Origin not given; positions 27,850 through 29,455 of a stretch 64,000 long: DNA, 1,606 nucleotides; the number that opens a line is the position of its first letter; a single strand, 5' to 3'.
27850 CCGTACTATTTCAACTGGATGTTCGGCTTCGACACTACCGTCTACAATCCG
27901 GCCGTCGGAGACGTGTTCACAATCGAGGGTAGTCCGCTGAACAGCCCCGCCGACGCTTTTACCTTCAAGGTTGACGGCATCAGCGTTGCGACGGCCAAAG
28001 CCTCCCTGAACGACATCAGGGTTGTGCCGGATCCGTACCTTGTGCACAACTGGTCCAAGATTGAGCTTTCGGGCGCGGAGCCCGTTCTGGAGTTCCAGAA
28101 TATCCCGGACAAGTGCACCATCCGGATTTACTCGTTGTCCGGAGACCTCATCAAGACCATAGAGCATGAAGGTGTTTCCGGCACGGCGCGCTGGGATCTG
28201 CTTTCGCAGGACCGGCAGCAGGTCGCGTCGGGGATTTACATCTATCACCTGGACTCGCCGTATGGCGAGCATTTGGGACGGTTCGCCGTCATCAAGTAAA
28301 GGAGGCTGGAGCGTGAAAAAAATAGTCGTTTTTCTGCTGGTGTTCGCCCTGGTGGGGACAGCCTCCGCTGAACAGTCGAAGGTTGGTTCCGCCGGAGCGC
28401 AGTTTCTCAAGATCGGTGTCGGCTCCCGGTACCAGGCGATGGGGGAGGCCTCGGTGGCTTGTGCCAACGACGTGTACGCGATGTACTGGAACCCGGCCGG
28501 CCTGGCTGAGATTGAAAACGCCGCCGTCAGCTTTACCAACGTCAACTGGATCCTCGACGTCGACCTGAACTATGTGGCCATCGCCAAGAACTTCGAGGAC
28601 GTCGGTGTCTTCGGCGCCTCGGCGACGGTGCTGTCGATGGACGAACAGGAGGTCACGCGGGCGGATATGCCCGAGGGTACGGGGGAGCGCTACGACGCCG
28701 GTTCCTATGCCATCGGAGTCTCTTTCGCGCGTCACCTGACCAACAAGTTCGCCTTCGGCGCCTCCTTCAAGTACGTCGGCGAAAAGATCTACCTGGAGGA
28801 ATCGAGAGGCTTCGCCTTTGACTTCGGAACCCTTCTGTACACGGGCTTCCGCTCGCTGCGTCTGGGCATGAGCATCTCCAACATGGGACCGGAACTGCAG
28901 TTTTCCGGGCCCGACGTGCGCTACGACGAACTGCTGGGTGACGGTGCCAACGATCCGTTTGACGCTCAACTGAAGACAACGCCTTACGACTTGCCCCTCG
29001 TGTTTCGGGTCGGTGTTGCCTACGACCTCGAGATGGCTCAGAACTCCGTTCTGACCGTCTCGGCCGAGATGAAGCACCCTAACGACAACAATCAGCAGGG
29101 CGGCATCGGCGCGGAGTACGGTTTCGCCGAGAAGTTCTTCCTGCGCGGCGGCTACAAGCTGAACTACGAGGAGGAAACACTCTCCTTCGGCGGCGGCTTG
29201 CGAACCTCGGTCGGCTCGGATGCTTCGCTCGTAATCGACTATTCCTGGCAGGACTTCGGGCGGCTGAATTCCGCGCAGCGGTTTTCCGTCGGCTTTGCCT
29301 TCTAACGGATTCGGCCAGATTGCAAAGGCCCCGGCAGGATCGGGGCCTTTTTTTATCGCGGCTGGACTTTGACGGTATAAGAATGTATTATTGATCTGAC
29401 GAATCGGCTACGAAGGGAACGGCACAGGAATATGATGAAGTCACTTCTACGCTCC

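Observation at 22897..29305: Recurrent outer-membrane cassette built from four protein families, present as three partial copies in one 64-kb window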

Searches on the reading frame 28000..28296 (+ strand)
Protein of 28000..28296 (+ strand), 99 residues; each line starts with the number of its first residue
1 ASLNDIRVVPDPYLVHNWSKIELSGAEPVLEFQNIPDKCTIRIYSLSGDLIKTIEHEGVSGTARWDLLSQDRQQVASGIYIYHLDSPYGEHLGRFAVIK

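Call 90: search_protein_families(library=pfam, proteins=[window:28000-28296:+], max_evalue=1)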
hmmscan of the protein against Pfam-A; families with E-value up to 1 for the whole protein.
seq(99 aa): 3 families
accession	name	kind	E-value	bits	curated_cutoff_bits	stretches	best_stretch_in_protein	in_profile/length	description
PF13585.12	CHU_C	-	0.01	16.4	27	1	33-86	24-72/86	CHU_C Type IX secretion signal domain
PF18962.6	Por_Secre_tail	-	0.038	14.7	27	1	37-86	20-64/75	Secretion system C-terminal sorting domain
PF13860.13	FlgD_ig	-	0.19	12.2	27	1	37-81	23-70/79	FlgD Ig-like domain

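Call 91: search_protein_families(library=ncbifam, proteins=[window:28000-28296:+], max_evalue=1)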
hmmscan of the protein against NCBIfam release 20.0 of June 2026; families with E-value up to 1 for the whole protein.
seq(99 aa): 4 families
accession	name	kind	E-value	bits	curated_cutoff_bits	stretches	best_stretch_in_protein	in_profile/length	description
NF052228.1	T9SS_PorZ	equivalog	2e-06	26.5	260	1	25-81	692-737/757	type IX secretion system anionic LPS delivery protein PorZ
NF033707.1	T9SS_sortase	equivalog_domain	0.00016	19.5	420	1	38-84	1024-1075/1095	type IX secretion system sortase PorU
TIGR04183.1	Por_Secre_tail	domain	0.0019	18.2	23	1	34-87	16-61/72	T9SS type A sorting domain-containing protein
NF052323.1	T9SSA_dep_M6i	equivalog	0.15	9.9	600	1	37-83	979-1023/1043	T9SS-dependent M6-like inactivated metalloprotease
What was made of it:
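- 28015..28296 (+): B-type C-terminal domain of B2 (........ ... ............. ... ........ ... GRFAVIK). TIGR04183 scores 18.2 bits against a cutoff of 23 (call 91).
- On T9SS type A C-terminal sorting domain (B family): Three of the four have PorZ or PorU tails as their best hits, E 7e-8 to 2e-6; the second hits TIGR04183 first and the fourth hits neither significantly (call 91).
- The B tail passes the curated type A tail model in only 1 of 4 sequences tested (call 91).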

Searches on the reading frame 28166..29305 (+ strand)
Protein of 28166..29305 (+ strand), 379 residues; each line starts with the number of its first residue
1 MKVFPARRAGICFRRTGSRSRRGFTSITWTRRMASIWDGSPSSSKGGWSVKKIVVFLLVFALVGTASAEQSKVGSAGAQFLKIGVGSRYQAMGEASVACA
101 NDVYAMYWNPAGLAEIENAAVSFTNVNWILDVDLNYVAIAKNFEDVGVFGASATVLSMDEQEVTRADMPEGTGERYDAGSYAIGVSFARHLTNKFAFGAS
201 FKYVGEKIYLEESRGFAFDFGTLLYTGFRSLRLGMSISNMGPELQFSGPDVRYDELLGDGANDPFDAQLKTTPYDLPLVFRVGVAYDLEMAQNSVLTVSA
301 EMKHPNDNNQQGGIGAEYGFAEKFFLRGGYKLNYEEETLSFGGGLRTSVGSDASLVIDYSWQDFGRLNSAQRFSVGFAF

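Call 3: search_protein_families(library=pfam, proteins=[window:28166-29305:+], max_evalue=0.01)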
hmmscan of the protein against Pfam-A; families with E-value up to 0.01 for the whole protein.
window:28166-29305:+ (379 aa): 3 families
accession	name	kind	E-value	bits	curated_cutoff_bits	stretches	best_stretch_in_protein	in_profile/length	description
PF19572.5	PorV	-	1.6e-10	41.4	27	1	68-215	3-153/243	Type IX secretion system protein PorV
PF03687.19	UPF0164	-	1.2e-07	31.3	21.4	1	63-162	25-124/325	Uncharacterised protein family (UPF0164)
PF03349.22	Toluene_X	-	0.00017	20.6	29.7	1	88-200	23-111/421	Outer membrane protein transport protein (OMPP1/FadL/TodX)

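Call 4: search_protein_families(library=ncbifam, proteins=[window:28166-29305:+], max_evalue=0.01)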
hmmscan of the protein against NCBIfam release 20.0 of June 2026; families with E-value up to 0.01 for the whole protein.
window:28166-29305:+ (379 aa): 6 families
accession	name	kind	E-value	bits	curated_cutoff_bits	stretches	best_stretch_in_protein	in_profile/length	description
NF033709.1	PorV_fam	subfamily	2.6e-63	214.6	90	1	76-379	2-326/326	PorV/PorQ family protein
NF033710.1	T9SS_OM_PorV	equivalog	1.2e-23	83.9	250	1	56-248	4-212/367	type IX secretion system outer membrane channel protein PorV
NF033711.1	T9SS_PorQ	equivalog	2.8e-21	75.9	220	1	51-245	1-192/335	type IX secretion system protein PorQ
NF052325.1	PorVQ2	equivalog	4e-18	65.5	325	1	55-329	4-295/354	putative type IX sorting system protein PorV2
NF053685.1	BamG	equivalog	0.0014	17.8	250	0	88-121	24-57/397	BamG family beta-barrel-assembly machinery protein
NF050080.1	pilus_FilD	exception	0.0019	16.6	970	1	81-161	23-99/549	putative pilus system OmpP1/FadL family transporter FilD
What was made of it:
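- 28313..29305 (+): C1: a PorV/PorQ-family (FadL-like) outer-membrane barrel with a corrected GTG start. The PorV equivalog scores 83.9 against 250 and the PorQ equivalog 75.9 against 220 (call 4).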
